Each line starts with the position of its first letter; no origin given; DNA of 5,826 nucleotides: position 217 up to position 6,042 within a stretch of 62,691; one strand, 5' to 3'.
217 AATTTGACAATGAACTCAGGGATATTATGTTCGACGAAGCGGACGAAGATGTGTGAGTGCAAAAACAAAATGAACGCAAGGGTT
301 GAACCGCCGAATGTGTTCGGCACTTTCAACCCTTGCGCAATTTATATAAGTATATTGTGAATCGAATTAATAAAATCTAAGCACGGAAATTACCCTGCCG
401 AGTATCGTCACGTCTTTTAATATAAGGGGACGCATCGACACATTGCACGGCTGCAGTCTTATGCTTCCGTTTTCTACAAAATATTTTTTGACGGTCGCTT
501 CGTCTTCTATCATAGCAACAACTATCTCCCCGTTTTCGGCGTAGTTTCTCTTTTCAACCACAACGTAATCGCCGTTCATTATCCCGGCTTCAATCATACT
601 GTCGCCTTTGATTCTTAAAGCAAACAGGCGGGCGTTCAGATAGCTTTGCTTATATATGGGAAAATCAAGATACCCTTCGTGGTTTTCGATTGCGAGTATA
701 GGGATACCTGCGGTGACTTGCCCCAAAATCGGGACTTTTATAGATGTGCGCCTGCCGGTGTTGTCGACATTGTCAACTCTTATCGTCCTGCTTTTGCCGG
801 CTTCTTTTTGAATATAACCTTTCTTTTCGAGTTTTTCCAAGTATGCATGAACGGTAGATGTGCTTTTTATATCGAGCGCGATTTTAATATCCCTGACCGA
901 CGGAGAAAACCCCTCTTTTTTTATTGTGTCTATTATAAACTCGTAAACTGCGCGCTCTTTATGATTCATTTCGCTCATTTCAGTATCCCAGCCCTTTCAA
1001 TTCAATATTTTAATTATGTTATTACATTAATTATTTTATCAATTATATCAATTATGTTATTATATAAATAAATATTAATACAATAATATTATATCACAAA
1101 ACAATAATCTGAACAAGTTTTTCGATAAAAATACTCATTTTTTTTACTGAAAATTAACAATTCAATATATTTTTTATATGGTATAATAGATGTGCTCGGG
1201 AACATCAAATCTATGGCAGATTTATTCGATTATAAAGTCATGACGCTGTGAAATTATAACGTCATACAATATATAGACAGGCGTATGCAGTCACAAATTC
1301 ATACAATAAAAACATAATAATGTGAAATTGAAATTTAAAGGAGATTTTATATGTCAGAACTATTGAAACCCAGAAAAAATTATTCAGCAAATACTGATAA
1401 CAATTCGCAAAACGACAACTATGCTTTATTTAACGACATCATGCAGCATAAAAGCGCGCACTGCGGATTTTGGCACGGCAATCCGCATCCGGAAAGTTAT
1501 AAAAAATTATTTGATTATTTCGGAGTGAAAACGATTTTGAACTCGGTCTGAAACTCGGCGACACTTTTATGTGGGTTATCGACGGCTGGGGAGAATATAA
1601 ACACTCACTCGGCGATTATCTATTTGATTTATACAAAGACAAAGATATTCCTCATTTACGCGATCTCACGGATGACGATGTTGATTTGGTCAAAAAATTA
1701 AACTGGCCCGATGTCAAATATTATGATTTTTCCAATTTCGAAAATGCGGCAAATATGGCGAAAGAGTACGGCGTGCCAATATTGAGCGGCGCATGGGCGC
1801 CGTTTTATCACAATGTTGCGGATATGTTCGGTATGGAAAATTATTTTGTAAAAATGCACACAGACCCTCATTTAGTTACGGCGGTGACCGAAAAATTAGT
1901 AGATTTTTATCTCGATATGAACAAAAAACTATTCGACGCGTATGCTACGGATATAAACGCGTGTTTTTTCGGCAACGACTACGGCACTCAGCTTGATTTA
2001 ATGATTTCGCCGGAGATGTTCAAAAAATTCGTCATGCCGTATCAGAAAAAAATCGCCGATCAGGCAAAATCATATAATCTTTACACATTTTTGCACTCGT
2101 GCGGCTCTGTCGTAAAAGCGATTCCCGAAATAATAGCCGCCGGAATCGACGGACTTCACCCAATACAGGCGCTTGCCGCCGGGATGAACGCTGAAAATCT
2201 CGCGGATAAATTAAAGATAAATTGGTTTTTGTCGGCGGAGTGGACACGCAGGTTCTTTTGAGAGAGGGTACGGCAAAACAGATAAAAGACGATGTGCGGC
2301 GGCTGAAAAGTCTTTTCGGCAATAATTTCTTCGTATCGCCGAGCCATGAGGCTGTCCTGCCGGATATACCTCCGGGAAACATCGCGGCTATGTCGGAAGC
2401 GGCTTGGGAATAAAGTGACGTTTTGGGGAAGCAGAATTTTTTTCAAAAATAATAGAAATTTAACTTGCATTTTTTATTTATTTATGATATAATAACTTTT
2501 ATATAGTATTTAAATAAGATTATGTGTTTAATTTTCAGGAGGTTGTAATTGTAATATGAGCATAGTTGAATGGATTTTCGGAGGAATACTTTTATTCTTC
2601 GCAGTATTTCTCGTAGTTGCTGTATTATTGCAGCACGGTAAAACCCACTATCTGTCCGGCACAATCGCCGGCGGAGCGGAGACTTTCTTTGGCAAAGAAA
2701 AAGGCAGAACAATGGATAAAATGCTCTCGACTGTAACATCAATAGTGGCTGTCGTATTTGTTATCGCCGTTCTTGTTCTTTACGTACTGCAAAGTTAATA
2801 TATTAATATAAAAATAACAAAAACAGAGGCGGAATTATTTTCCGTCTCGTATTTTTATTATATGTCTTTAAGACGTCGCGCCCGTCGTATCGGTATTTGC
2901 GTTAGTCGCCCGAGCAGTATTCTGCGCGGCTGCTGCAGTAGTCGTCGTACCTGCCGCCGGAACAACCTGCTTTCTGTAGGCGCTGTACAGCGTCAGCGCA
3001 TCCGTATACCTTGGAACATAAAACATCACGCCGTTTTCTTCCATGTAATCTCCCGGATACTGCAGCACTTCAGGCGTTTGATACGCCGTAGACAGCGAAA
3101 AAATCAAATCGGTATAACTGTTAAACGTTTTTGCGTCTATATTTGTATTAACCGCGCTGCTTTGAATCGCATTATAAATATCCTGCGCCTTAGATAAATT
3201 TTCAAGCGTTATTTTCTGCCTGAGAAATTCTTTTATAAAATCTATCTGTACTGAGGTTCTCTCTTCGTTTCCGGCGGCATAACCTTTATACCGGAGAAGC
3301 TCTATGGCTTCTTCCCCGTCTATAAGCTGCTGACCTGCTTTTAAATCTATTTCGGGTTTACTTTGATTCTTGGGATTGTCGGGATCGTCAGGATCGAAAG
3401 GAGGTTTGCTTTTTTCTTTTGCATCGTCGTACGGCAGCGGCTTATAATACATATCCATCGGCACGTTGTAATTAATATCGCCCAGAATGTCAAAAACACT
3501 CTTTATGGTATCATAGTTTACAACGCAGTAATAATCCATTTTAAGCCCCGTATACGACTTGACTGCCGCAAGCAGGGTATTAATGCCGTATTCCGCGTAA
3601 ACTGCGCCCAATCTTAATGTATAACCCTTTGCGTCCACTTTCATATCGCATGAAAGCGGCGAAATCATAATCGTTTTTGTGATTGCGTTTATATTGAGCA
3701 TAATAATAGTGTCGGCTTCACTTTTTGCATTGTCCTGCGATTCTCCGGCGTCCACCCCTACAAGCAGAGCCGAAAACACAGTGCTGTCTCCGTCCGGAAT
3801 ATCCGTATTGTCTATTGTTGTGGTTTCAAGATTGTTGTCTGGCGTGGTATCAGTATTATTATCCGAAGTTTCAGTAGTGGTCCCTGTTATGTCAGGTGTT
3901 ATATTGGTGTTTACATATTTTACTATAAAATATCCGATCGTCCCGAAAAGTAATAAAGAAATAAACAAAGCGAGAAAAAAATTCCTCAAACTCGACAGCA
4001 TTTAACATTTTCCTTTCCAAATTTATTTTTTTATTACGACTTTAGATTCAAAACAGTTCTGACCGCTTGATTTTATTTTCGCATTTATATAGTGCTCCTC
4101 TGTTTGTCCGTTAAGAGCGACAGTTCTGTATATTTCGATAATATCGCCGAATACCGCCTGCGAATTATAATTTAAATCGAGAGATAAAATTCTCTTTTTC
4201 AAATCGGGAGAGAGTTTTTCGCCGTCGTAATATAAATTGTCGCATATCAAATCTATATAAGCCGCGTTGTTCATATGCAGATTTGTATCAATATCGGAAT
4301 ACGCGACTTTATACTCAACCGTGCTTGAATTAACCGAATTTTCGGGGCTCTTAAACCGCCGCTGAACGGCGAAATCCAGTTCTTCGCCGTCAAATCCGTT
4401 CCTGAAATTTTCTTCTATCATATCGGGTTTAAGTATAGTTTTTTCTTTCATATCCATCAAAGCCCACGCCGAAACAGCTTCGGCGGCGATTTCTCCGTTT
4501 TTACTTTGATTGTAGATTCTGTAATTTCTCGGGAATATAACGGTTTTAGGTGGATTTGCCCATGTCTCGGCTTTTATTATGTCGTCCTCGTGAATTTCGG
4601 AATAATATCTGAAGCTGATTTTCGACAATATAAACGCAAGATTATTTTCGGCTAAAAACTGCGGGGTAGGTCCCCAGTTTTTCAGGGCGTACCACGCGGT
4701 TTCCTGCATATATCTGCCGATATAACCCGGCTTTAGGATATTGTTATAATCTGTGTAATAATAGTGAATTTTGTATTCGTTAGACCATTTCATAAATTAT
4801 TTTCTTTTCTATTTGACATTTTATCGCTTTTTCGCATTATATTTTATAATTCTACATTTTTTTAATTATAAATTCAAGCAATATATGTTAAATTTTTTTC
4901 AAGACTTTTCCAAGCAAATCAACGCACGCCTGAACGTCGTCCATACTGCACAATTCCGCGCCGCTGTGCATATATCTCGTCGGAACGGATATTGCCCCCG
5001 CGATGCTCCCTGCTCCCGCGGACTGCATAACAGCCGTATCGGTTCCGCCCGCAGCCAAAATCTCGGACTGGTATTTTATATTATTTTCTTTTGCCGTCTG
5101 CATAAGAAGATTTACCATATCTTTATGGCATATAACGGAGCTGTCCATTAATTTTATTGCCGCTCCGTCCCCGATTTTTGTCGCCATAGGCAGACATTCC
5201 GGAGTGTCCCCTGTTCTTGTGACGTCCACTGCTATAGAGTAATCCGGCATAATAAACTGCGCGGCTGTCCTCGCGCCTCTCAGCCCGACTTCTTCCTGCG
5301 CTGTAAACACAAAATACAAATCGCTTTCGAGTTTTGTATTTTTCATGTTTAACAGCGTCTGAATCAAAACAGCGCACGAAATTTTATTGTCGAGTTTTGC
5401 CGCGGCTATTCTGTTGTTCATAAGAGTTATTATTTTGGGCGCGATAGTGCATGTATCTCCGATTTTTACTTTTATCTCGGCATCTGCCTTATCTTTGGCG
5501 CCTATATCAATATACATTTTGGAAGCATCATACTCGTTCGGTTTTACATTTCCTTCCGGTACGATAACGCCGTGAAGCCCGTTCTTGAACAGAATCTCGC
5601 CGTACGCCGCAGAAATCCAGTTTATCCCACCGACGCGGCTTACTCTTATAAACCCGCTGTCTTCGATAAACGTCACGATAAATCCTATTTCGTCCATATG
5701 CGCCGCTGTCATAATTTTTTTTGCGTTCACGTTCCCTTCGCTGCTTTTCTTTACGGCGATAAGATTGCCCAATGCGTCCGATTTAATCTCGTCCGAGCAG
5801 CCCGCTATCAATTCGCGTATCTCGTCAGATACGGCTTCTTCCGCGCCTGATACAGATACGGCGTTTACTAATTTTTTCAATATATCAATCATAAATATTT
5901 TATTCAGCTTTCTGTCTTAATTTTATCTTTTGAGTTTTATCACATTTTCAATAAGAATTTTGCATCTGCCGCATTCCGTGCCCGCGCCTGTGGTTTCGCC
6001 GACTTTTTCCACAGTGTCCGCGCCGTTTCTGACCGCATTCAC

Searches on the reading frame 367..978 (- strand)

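Call 42: search_protein_families(library=pfam, proteins=[window:367-978:-], max_evalue=0.00001)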
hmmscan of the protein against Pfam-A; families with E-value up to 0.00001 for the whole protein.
window:367-978:- (203 aa): 2 families
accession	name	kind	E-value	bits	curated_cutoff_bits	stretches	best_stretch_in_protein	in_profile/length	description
PF00717.28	Peptidase_S24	-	7.8e-32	109.8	23.3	1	83-197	1-116/116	Peptidase S24-like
PF01726.22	LexA_DNA_bind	-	2.8e-16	59.5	23.7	1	1-65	1-65/65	LexA DNA binding domain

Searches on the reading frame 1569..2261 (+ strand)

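Call 42: search_protein_families(library=pfam, proteins=[window:1569-2261:+], max_evalue=0.00001)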
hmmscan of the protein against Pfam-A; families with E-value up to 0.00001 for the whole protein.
window:1569-2261:+ (230 aa): 1 family
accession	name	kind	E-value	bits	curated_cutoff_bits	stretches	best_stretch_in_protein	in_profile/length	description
PF01208.23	URO-D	-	1.6e-14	54.2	23.9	1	22-197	87-265/346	Uroporphyrinogen decarboxylase (URO-D)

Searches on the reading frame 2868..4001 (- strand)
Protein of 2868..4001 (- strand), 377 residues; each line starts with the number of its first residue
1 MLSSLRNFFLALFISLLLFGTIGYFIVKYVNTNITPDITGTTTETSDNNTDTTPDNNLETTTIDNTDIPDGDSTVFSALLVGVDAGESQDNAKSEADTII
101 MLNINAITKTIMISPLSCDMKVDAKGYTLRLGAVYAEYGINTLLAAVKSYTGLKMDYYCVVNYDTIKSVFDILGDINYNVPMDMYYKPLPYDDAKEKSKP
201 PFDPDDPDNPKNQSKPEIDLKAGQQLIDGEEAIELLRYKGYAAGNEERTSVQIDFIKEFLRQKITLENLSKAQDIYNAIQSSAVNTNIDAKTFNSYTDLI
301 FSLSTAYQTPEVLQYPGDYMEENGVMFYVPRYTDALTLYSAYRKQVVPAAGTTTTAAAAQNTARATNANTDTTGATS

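Call 42: search_protein_families(library=pfam, proteins=[window:2868-4001:-], max_evalue=0.00001)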
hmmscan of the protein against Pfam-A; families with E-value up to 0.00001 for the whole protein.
window:2868-4001:- (377 aa): 1 family
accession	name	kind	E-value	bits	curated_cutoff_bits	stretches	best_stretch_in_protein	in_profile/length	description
PF03816.19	LytR_cpsA_psr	-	5.3e-19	69.3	24.6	1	96-262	2-147/150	LytR_cpsA_psr family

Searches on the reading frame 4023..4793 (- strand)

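Call 42: search_protein_families(library=pfam, proteins=[window:4023-4793:-], max_evalue=0.00001)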
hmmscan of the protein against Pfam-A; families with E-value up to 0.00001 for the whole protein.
window:4023-4793:- (256 aa): 3 families
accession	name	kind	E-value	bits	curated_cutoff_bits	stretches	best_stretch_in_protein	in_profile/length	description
PF20791.3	Acyl-ACP_TE_C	-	1.7e-14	54.3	21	1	155-249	6-94/101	Acyl-ACP thioesterase C-terminal domain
PF01643.23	Acyl-ACP_TE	-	3.3e-14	53.2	23.7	1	2-121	3-121/131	Acyl-ACP thioesterase N-terminal domain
PF13279.12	4HBT_2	-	4.6e-11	43.7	25.5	0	13-128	5-120/122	Thioesterase-like superfamily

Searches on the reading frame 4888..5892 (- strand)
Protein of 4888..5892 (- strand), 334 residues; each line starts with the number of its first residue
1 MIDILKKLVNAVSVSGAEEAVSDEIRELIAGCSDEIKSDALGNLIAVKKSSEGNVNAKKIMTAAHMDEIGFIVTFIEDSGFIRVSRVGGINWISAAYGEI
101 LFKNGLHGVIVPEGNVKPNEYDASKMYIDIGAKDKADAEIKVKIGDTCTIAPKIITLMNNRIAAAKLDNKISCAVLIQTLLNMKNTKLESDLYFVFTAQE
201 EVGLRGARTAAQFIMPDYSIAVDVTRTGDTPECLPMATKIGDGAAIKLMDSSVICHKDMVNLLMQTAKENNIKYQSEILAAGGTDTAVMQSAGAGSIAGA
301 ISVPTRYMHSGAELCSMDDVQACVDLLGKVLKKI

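Call 42: search_protein_families(library=pfam, proteins=[window:4888-5892:-], max_evalue=0.00001)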
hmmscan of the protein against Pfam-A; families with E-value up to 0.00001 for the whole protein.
window:4888-5892:- (334 aa): 2 families
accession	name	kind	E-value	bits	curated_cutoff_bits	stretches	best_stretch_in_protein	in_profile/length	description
PF05343.19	Peptidase_M42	-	6e-83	278.7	23.2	1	42-326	1-292/292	M42 glutamyl aminopeptidase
PF01546.33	Peptidase_M20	-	3.4e-09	37.4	24.6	1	168-332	35-205/206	Peptidase family M20/M25/M40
